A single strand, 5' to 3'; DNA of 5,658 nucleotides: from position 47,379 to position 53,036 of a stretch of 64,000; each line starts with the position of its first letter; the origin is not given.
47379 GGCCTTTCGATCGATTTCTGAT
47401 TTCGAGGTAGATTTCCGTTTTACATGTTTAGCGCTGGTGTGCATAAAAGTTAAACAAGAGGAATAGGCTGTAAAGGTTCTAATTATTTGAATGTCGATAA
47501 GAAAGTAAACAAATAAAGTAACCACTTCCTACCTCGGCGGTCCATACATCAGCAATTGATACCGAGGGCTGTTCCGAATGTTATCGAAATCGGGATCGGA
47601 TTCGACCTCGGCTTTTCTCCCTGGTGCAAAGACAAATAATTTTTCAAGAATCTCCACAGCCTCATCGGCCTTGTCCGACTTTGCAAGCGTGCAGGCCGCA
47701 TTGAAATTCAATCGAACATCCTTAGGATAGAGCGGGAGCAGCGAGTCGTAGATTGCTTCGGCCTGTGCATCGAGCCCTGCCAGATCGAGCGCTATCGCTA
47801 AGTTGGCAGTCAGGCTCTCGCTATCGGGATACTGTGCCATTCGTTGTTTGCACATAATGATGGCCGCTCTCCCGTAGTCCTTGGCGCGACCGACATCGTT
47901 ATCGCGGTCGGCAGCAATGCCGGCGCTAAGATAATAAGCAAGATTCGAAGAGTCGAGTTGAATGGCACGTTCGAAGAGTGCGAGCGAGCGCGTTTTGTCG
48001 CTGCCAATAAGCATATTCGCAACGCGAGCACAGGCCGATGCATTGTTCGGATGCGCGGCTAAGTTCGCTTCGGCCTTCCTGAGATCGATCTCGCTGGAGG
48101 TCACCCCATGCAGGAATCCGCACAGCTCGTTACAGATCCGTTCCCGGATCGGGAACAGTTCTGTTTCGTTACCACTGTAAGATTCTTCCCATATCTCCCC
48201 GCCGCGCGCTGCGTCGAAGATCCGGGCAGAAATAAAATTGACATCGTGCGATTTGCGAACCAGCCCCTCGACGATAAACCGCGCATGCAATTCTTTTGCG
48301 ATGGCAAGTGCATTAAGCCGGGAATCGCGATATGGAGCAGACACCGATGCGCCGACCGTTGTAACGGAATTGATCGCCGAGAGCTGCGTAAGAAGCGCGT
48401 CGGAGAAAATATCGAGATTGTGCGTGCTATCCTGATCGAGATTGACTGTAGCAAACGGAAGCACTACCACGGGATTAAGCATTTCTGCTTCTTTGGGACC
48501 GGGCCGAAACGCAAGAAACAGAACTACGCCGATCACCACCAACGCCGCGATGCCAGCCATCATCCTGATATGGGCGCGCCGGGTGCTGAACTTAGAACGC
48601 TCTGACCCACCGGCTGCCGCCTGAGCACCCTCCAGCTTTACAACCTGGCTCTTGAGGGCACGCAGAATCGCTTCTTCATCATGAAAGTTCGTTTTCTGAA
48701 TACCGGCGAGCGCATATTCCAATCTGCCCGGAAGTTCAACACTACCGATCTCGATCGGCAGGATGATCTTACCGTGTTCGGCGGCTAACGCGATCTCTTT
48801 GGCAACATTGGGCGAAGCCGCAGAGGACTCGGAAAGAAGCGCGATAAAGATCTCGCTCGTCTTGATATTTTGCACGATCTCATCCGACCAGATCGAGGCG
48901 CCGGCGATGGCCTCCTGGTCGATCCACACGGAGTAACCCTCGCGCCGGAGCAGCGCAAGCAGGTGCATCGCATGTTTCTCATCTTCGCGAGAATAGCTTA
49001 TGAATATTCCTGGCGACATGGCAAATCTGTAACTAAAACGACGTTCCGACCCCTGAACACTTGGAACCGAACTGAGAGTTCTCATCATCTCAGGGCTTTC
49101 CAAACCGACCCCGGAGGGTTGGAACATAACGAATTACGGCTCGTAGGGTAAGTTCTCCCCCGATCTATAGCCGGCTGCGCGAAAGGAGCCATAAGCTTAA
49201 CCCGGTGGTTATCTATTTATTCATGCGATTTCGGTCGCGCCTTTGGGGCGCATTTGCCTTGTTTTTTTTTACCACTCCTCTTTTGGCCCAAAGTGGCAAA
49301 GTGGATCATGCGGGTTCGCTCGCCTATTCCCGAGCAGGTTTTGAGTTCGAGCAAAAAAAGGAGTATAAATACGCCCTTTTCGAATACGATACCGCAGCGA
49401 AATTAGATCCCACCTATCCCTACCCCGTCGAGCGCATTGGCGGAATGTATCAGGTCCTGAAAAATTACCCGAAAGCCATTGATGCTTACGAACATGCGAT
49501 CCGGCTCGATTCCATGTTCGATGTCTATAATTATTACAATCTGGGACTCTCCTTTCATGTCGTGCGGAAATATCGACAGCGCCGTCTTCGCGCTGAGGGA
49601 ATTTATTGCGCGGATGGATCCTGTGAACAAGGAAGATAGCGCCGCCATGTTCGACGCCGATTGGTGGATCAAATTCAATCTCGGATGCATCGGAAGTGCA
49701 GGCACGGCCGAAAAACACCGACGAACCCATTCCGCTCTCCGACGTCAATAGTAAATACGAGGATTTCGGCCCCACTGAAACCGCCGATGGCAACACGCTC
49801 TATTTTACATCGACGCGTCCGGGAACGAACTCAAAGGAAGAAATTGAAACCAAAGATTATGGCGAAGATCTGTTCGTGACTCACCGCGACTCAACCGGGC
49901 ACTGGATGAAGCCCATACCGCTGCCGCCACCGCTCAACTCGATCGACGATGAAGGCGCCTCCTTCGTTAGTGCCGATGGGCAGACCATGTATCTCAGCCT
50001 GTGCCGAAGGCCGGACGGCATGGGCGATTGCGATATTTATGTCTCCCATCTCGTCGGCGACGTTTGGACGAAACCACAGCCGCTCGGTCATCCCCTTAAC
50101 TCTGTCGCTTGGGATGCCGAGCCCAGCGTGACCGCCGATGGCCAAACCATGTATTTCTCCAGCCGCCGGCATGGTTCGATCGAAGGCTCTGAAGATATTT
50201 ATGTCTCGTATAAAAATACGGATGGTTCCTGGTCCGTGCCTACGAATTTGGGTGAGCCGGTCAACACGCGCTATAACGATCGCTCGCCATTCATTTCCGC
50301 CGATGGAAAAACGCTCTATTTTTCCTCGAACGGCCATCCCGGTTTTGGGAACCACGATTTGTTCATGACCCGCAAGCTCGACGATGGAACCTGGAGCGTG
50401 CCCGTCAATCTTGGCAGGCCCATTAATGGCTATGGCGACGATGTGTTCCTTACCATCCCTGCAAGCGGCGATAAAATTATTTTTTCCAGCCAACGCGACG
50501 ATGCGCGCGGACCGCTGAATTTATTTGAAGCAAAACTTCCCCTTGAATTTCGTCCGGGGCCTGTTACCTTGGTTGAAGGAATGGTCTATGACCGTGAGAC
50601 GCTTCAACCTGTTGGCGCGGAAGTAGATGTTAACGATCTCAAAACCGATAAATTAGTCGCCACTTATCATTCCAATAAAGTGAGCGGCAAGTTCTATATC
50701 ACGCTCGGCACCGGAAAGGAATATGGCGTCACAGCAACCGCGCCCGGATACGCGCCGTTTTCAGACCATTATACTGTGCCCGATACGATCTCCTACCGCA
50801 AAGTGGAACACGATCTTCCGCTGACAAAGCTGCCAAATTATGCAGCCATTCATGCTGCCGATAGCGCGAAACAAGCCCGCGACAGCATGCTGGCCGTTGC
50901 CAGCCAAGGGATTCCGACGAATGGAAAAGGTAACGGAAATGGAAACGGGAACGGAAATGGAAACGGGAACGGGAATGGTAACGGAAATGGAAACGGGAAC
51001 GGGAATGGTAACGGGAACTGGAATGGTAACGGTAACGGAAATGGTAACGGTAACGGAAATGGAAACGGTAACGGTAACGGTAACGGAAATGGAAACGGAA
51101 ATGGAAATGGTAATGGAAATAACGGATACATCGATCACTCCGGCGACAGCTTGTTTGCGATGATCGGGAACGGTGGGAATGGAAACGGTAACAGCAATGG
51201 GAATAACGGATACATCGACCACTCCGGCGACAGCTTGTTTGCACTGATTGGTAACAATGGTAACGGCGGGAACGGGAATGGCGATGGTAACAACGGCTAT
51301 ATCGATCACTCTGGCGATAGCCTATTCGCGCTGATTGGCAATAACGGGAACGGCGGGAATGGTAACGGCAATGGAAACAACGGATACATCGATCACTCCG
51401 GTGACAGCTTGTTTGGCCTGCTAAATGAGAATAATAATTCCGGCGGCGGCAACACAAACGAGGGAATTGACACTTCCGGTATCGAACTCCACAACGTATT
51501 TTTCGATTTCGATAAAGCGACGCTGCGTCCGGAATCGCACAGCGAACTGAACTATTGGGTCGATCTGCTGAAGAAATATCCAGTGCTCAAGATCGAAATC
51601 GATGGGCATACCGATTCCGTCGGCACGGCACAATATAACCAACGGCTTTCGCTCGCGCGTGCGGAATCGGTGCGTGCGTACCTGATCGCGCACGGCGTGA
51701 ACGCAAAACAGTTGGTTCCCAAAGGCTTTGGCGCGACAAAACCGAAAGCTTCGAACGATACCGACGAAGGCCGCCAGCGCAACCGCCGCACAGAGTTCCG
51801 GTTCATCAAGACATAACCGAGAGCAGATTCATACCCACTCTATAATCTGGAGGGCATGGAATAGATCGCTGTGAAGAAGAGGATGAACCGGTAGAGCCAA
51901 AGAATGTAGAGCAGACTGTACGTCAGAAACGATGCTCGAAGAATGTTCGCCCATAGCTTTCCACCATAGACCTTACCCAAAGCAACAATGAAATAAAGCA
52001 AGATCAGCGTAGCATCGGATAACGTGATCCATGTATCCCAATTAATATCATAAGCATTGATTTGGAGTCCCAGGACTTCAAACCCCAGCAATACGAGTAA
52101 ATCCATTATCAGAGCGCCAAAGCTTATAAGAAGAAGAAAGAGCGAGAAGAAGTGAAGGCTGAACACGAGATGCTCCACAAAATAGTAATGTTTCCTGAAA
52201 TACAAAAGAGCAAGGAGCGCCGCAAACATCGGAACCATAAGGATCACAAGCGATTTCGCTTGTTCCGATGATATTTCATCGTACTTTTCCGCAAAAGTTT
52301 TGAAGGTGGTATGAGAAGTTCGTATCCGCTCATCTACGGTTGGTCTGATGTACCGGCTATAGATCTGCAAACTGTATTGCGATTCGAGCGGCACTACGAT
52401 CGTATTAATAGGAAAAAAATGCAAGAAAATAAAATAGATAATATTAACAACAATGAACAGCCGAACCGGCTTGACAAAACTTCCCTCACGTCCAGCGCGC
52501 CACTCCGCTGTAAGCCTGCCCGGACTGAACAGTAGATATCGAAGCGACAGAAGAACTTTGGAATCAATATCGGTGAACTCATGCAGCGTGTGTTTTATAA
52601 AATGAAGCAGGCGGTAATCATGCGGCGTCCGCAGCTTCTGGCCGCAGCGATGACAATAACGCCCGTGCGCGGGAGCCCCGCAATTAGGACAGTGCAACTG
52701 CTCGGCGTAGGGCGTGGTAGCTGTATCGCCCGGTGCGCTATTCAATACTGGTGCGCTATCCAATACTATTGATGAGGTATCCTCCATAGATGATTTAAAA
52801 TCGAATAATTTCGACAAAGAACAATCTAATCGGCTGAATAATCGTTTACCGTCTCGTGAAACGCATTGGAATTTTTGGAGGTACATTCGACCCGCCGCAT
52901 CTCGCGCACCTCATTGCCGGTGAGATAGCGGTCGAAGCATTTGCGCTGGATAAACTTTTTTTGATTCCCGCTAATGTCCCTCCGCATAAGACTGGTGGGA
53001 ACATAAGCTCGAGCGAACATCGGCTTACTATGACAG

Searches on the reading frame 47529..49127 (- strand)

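Call 42: search_protein_families(library=pfam, proteins=[window:47529-49127:-], max_evalue=0.001)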
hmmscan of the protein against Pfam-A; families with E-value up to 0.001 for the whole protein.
window:47529-49127:- (532 aa): 3 families
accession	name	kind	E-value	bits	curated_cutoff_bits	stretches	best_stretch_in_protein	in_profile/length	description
PF13676.11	TIR_2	-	1.2e-21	77.9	28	1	41-154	1-118/122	TIR domain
PF01582.25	TIR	-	5.5e-09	36.5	21.3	1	42-132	5-101/179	TIR domain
PF08937.16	ThsB_TIR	-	0.00024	21.9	21.2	1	42-129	1-97/100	Thoeris protein ThsB, TIR-like domain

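Call 44: search_protein_families(library=padloc, proteins=[window:47529-49127:-], max_evalue=0.01)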
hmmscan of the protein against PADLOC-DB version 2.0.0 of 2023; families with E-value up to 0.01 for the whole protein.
window:47529-49127:- (532 aa): 12 families
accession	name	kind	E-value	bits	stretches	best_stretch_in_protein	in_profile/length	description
PDLC02421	Aga_TIR-PNTD1-PNTD2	-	3.3e-12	44.3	1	41-121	6-88/430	Class I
PDLC02012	SAVED5--SAVED_TIR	-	2.6e-10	38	1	40-117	15-95/404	-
PDLC02403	Aga_TIR-PNTD1-PNTD2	-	2e-09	35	1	41-128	5-100/443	Class I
PDLC05062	PDC-S66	-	1.1e-05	23.1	1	41-111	151-222/282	-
PDLC00436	ThsB1|ThsB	-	1.5e-05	22.6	1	34-117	31-118/183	TIR-like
PDLC02416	Aga_REase-TIR-PNTD1-PNTD2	-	1.9e-05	21.6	1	40-167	157-284/572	Class I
PDLC03957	bSEFIR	-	0.0001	20.2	1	31-71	28-74/412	-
PDLC00419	ThsB1|ThsB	-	0.00012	19.9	1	30-115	20-108/165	TIR-like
PDLC00418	ThsB1|ThsB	-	0.0032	15.3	1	41-141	7-118/155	TIR-like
PDLC00434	ThsB1|ThsB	-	0.0043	14.2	1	41-122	141-223/396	TIR-like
PDLC00430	ThsB1|ThsB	-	0.0045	14.6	1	37-76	63-102/269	TIR-like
PDLC00423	ThsB1|ThsB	-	0.0056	14.4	1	28-102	26-104/190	TIR-like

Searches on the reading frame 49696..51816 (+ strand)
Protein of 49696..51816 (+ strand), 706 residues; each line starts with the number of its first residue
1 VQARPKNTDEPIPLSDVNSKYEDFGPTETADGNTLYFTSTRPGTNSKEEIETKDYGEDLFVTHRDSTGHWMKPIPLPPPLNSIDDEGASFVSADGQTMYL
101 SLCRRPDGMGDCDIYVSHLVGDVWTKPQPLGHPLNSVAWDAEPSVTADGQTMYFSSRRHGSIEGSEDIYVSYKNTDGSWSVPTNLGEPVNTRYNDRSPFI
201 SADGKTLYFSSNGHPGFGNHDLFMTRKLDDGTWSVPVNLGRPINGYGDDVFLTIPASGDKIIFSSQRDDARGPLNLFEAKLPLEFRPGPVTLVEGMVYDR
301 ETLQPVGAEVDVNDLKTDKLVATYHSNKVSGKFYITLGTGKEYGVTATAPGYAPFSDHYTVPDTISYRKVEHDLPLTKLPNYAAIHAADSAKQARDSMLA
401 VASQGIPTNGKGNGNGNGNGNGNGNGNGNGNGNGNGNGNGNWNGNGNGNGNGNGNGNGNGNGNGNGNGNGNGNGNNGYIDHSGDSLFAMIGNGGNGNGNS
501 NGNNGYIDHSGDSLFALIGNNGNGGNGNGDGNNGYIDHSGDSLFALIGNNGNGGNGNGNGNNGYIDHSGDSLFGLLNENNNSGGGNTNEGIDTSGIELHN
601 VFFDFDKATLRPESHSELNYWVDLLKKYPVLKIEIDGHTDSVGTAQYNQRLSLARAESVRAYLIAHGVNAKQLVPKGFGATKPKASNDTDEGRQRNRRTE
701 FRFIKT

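Call 42: search_protein_families(library=pfam, proteins=[window:49696-51816:+], max_evalue=0.001)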
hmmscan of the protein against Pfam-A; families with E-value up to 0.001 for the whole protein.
window:49696-51816:+ (706 aa): 2 families
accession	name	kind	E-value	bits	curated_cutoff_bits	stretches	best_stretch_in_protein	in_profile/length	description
PF07676.18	PD40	-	1.5e-30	104.9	20.9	3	186-224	2-38/38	WD40-like Beta Propeller Repeat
PF00691.25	OmpA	-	4.4e-26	91.5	27.2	1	602-697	1-98/98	OmpA family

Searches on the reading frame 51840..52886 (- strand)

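Call 42: search_protein_families(library=pfam, proteins=[window:51840-52886:-], max_evalue=0.001)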
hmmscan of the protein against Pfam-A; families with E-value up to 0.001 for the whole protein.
window:51840-52886:- (348 aa): 1 family
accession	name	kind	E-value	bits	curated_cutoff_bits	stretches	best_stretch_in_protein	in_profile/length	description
PF12412.13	DUF3667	-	1e-12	47.8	27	1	108-152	1-45/45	Protein of unknown function (DUF3667)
